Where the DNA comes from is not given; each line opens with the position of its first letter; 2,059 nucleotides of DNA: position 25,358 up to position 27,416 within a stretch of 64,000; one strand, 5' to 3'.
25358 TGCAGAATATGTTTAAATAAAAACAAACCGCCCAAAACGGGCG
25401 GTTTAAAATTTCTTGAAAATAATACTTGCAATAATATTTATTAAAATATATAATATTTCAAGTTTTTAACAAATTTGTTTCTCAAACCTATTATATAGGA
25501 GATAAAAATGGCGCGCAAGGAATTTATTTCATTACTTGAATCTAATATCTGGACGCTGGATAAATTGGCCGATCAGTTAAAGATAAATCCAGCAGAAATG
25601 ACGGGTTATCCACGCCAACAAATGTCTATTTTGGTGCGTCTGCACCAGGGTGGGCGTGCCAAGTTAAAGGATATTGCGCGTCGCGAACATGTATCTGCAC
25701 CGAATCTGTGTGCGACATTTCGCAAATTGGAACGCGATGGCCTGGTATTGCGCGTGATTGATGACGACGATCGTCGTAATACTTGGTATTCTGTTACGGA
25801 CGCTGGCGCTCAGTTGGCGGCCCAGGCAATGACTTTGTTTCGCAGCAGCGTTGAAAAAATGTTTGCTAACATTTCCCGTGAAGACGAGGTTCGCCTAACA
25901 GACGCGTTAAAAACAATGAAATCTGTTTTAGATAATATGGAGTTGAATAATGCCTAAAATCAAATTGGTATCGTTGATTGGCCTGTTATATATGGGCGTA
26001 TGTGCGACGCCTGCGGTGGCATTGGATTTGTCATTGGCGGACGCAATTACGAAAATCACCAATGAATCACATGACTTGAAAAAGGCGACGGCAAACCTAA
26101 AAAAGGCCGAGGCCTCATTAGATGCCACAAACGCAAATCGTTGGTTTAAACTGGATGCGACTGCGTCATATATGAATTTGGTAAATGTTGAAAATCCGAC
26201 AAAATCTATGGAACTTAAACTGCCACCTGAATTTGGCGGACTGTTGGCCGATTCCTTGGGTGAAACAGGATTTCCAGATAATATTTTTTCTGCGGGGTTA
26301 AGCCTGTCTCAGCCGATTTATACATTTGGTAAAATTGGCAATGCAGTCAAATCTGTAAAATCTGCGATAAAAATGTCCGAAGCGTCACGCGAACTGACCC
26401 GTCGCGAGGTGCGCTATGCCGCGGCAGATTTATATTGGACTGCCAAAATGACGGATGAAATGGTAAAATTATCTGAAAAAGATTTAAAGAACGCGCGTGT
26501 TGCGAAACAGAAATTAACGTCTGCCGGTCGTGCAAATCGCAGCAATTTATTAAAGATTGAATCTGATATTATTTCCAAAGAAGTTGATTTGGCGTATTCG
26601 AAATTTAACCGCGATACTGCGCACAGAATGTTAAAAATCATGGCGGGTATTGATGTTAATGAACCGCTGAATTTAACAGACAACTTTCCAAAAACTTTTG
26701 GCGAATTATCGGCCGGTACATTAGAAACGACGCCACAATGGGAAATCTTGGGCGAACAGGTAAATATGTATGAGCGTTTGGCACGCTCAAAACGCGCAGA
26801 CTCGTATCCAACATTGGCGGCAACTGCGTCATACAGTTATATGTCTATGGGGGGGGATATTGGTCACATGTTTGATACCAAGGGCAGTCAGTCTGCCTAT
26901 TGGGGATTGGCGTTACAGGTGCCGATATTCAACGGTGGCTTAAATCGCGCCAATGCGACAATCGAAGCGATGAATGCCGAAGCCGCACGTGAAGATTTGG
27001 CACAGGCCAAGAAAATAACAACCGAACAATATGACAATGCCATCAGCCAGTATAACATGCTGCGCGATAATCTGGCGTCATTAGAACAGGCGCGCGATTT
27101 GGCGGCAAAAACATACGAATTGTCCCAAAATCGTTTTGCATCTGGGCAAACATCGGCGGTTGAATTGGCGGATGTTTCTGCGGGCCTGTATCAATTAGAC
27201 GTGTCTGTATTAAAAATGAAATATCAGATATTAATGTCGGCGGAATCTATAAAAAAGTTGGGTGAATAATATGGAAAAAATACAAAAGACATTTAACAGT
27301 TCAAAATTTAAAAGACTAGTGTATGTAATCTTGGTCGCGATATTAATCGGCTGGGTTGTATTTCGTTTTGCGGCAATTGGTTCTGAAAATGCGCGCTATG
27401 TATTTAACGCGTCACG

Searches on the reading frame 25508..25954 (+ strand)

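Call 74: search_protein_families(library=pfam, proteins=[window:25508-25954:+], max_evalue=0.001)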
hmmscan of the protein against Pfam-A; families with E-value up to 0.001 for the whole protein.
window:25508-25954:+ (149 aa): 6 families
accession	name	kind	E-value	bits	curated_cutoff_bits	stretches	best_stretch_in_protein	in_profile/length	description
PF01047.28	MarR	-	7.9e-14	51.7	24.6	1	36-91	3-58/59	MarR family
PF13463.12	HTH_27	-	5.9e-08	33.3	22.2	1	37-100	4-68/68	Winged helix DNA-binding domain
PF12802.13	MarR_2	-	3.5e-07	30.7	27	1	33-90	2-60/61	MarR family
PF01638.23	HxlR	-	2.4e-06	27.8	20.8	1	38-108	7-77/91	HxlR-like helix-turn-helix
PF13601.12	HTH_34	-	0.00017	22.1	27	1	40-110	4-75/80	Winged helix DNA-binding domain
PF22381.2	Staph_reg_Sar_Rot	-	0.001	19.6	27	0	37-103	15-81/85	Transcriptional regulator SarA/Rot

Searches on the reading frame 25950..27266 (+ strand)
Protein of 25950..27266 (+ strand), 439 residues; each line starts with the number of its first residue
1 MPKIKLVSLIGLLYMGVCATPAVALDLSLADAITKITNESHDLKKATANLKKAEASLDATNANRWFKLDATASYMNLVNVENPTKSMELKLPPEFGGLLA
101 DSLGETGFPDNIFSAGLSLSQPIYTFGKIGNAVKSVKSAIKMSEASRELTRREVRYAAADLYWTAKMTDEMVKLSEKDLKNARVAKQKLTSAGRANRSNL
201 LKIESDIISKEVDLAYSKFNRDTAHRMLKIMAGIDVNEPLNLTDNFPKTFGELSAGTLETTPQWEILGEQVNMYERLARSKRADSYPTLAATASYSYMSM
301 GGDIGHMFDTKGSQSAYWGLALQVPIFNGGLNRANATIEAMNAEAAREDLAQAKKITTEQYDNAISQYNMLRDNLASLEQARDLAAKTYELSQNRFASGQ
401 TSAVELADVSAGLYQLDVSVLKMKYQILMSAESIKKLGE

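Call 74: search_protein_families(library=pfam, proteins=[window:25950-27266:+], max_evalue=0.001)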
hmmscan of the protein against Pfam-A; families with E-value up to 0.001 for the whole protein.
window:25950-27266:+ (439 aa): 1 family
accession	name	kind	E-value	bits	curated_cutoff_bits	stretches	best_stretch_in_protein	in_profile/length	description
PF02321.23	OEP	-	2.2e-41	142.2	22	2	265-431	16-179/187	Outer membrane efflux protein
